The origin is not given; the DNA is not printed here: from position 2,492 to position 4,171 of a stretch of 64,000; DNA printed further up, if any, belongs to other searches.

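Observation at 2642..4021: Stand-alone gldM-like gene among T9SS cargo genes, with no gldK, gldL or gldN nearby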

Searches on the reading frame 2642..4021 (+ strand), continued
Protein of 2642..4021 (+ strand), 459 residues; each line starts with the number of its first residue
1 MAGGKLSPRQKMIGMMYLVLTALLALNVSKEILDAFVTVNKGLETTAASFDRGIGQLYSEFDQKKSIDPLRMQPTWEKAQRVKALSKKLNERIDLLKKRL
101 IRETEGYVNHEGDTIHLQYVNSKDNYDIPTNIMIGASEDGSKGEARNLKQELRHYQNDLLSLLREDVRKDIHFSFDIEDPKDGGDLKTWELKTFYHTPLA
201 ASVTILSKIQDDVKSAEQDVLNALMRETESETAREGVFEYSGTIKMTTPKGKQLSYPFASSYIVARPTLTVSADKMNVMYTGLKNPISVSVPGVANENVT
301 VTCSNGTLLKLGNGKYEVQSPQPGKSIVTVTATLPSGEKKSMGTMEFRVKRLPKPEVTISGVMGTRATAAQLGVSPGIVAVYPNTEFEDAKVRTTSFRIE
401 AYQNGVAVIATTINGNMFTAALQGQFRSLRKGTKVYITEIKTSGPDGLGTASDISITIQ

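Call 21: find_related_loci(query=A1, collection=genome_contigs, flank=10000)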
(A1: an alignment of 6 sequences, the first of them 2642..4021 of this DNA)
Query A1 (459 aa) in genome_contigs; peptide patterns used: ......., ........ (x = any residue, [..] = any of these).
600 stretches matched a pattern (row limit reached: there are more); 580 encode a relative of the query (tblastn E <= 1e-3); the best 80 are kept; 80 distinct loci.
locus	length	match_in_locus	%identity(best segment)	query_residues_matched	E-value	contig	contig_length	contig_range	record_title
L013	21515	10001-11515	36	1-447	1e-82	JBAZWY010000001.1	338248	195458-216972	MAG: Lentimicrobiaceae bacterium isolate SO_2017_GW1_43 NODE_236_length_338248_cov_4.834405_OW334_2017, whole genome sho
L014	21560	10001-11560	54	1-447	6e-77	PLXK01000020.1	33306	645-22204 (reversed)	MAG: Bacteroidetes bacterium isolate palsa_969 73.20120700_P3D.455_contig_26964, whole genome shotgun sequence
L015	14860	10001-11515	34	1-447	3e-75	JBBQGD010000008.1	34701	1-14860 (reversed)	MAG: Bacteroidales bacterium isolate Co_metawrap_985 Cmw_985_k141_10998190_length_34701_cov_20.9954, whole genome shotgu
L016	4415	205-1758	52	1-447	3e-75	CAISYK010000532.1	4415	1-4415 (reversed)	MAG: uncultured Bacteroidetes bacterium isolate Kiruna_bin-08168 genome assembly, contig: bin-08168:0532/1288, whole gen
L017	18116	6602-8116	36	1-447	6e-83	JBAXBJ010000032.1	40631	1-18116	MAG: Bacteroidota bacterium isolate ELA164 MAG164_32, whole genome shotgun sequence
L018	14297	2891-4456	42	1-448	2e-74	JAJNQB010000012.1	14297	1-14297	MAG: Arcticibacter sp. isolate MAG_38 k141_43597, whole genome shotgun sequence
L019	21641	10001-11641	34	1-447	8e-73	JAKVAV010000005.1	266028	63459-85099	MAG: Flavobacteriales bacterium isolate ALOHA_ZT_11 ZT-Flavobacteriales-1_5, whole genome shotgun sequence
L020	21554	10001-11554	41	1-447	8e-72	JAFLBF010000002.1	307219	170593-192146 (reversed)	MAG: Bacteroidetes bacterium isolate UWPOB_BACT3 gnl_X_OJEEJDBO_2, whole genome shotgun sequence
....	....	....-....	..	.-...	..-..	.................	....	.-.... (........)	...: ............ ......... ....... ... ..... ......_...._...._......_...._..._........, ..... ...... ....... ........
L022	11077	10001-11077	52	1-287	7e-70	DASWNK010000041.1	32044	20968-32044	MAG TPA_asm: Bacteroidia bacterium isolate SMAG_U3412 k141_42291, whole genome shotgun sequence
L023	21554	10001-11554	50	1-447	7e-70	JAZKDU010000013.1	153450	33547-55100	MAG: Bacteroidota bacterium isolate DC_HB_01_SPN181219-bin066 DCHB01SPN_B066_0_000000000013, whole genome shotgun sequen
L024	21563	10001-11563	33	1-459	1e-68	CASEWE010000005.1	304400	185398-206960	uncultured Bacteroidales bacterium isolate A41_L4_351351_idba_bin.55 genome assembly, contig: A41_L4_351351_idba_bin.55.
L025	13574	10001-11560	52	1-440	3e-68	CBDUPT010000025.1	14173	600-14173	MAG TPA_asm: uncultured Flavobacteriales bacterium isolate SRR22808126_concoct_132 genome assembly, contig: ERZ25043457.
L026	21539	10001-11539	32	1-447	2e-68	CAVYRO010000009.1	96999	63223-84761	MAG: uncultured Bacteroidales bacterium isolate MFD05684.bin.1.228 genome assembly, contig: contig_64199, whole genome s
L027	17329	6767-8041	36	1-362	1e-71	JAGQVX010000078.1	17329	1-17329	MAG: Flavobacteriales bacterium isolate HKST-UBA114 NODE_78_length_17329_cov_3.837178, whole genome shotgun sequence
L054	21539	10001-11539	43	1-447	6e-54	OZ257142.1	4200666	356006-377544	MAG: Bacteroidia bacterium isolate f8844648-92d0-4f52-a419-15c143df4b1a genome assembly, chromosome: 1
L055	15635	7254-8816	61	1-446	8e-96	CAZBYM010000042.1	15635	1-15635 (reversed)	MAG TPA_asm: uncultured Chryseobacterium sp. isolate binchicken_co248_158 genome assembly, contig: NODE_4360_length_1563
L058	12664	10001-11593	44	1-459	2e-52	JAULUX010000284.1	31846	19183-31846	MAG: Bacteroidia bacterium isolate P_BACT3 NODE_2005_length_31846_cov_2.168038, whole genome shotgun sequence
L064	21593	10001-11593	45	1-448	8e-52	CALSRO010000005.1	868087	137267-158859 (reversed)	MAG: uncultured Flavobacteriales bacterium isolate L_MB288 genome assembly, contig: contig_5543_L_MB288, whole genome sh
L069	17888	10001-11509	29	1-447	5e-51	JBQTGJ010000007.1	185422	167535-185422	Geofilum sp. OHC36d9 c_000000000007, whole genome shotgun sequence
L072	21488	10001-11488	29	1-446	1e-50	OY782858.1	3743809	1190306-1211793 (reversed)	MAG: uncultured Paludibacter sp. isolate 5944eece-edc5-4037-b13b-d89448906053 genome assembly, chromosome: 1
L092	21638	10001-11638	43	1-447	5e-49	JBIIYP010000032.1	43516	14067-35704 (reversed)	MAG: Flavobacteriales bacterium isolate ME2005-10-10_3300044625_group2_bin128 Rohwer_bin943_scaffold_322_c1, whole genom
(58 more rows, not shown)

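Call 24: search_protein_families(library=ncbifam, proteins=[L072:7643-9040:+, L072:9075-9950:+, L072:11562-12527:+, L069:7630-8958:+, L069:9004-9969:+, L069:11585-12436:+, L072:6597-7583:+], max_evalue=0.00001)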
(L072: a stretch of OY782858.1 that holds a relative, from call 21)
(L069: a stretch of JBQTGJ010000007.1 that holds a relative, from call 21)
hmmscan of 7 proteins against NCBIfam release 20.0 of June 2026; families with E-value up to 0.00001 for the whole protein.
L072:7643-9040:+ (465 aa): 8 families
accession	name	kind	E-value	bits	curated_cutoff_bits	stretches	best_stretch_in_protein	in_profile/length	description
TIGR03525.2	GldK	equivalog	6.2e-158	526.4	350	1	19-462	13-407/408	T9SS ring complex lipoprotein PorK/GldK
TIGR03530.1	GldJ_short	equivalog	3.1e-48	164.7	382.9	2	208-459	91-389/396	gliding motility lipoprotein GldJ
TIGR03524.1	GldJ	equivalog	1.7e-46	159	458.2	4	309-405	262-377/559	gliding motility lipoprotein GldJ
NF051459.1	pyoverdine_PvdO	equivalog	5.5e-20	71.6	500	1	277-461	116-279/280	dihydropyoverdine dehydrogenase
NF041186.1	SenA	equivalog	1.1e-14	54.6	420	1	278-459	270-381/382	selenoneine synthase SenA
TIGR03440.2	egtB_TIGR03440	equivalog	1.2e-14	54.2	360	1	276-458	271-412/413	ergothioneine biosynthesis protein EgtB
TIGR02171.1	Fb_sc_TIGR02171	subfamily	4.3e-11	41.6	544.35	1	309-459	157-280/912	TIGR02171 family lipoprotein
TIGR04344.1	ovoA_Nterm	equivalog_domain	1e-07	31.2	400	1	278-459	295-444/444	5-histidylcysteine sulfoxide synthase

L072:9075-9950:+ (291 aa): 2 families
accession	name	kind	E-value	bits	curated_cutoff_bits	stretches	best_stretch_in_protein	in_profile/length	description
TIGR03513.1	GldL_gliding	equivalog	1.4e-42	146.3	68.3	1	17-290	1-247/247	type IX secretion system motor protein PorL/GldL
TIGR02168.1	SMC_prok_B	equivalog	6.8e-06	24.1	567.35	1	124-276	235-388/1181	chromosome segregation protein SMC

L072:11562-12527:+ (321 aa): 1 family
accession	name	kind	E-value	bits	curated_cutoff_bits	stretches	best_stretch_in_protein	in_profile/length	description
TIGR03523.1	GldN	equivalog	7e-39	133.8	85.9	1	40-321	34-280/280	type IX secretion system ring subunit PorN/GldN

L069:7630-8958:+ (442 aa): 8 families
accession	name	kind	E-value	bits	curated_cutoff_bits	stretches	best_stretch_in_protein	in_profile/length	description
TIGR03525.2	GldK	equivalog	6.2e-179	595.5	350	1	10-440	2-408/408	T9SS ring complex lipoprotein PorK/GldK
TIGR03530.1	GldJ_short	equivalog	8.4e-54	183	382.9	2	218-440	128-393/396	gliding motility lipoprotein GldJ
TIGR03524.1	GldJ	equivalog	1.9e-50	172.1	458.2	4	282-369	258-364/559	gliding motility lipoprotein GldJ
NF051459.1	pyoverdine_PvdO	equivalog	1.1e-18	67.3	500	1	253-438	119-279/280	dihydropyoverdine dehydrogenase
NF041186.1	SenA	equivalog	6.5e-16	58.7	420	1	250-436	269-381/382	selenoneine synthase SenA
TIGR03440.2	egtB_TIGR03440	equivalog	1.4e-14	54.1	360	1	287-435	292-412/413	ergothioneine biosynthesis protein EgtB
TIGR02171.1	Fb_sc_TIGR02171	subfamily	9.8e-09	33.8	544.35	1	285-439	156-283/912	TIGR02171 family lipoprotein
TIGR04344.1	ovoA_Nterm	equivalog_domain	4.4e-08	32.4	400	1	252-436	296-444/444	5-histidylcysteine sulfoxide synthase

L069:9004-9969:+ (321 aa): 1 family
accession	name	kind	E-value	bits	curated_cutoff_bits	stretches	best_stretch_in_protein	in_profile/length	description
TIGR03513.1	GldL_gliding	equivalog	2e-52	178.6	68.3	2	13-155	1-144/247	type IX secretion system motor protein PorL/GldL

L069:11585-12436:+ (283 aa): 1 family
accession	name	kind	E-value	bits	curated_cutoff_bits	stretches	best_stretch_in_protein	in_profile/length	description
TIGR03523.1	GldN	equivalog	1.4e-64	218.1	85.9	1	7-283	4-280/280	type IX secretion system ring subunit PorN/GldN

L072:6597-7583:+ (328 aa): 1 family
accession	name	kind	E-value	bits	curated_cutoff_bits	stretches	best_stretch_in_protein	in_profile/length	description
TIGR03519.1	T9SS_PorP_fam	subfamily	1.3e-60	205.4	90.55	1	10-311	1-292/292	PorP/SprF family type IX secretion system membrane protein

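Call 35: find_homologous_proteins(query=L058:9273-9947:+, max_evalue=1e-10)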
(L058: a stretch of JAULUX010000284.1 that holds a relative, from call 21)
Query L058:9273-9947:+ (224 aa): 8000 proteins with E <= 1e-10 among 8000 candidates; the best 120 are listed.
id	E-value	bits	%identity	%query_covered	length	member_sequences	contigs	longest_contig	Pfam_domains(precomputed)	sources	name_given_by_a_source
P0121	3.7e-136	469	97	100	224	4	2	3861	PF22827.2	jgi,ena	jgi:gliding motility-associated protein GldL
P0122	1.3e-135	467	97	100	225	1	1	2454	PF22827.2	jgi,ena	jgi:gliding motility-associated protein GldL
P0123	8.2e-135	465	96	100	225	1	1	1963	PF22827.2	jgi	-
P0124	2.8e-132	456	92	100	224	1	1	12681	PF22827.2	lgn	-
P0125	2.2e-129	447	92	100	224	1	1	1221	PF22827.2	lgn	-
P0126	2.4e-128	444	91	100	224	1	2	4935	PF22827.2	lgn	-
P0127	5.4e-128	443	92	100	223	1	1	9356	PF22827.2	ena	-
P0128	3.4e-126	437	91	100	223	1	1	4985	PF22827.2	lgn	-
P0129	6.4e-126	436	90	100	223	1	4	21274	PF22827.2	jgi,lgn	-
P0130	1.8e-125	434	90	100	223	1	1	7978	PF22827.2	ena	-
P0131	4.9e-125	433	90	100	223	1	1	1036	PF22827.2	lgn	-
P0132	7.6e-123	426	88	100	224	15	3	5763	PF22827.2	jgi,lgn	-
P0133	1.0e-118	412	85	99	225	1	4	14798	PF22827.2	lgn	-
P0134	2.6e-118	411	85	99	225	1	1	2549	PF22827.2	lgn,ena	-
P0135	5.0e-118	410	85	99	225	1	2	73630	PF22827.2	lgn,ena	-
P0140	2.7e-111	388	71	100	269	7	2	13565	PF22827.2,PF26666.1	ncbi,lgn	ncbi:MAG: gliding motility protein GldL [Nitrosomonas sp.]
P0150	1.9e-106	372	67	99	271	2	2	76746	PF22827.2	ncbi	ncbi:gliding motility protein GldL [soil metagenome]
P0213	2.2e-93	330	59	99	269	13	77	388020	PF22827.2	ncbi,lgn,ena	-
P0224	5.3e-91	322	58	99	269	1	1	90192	PF22827.2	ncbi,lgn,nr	ncbi:MAG TPA: gliding motility protein GldL [Bacteroidia bacterium]|nr:gliding motility protein GldL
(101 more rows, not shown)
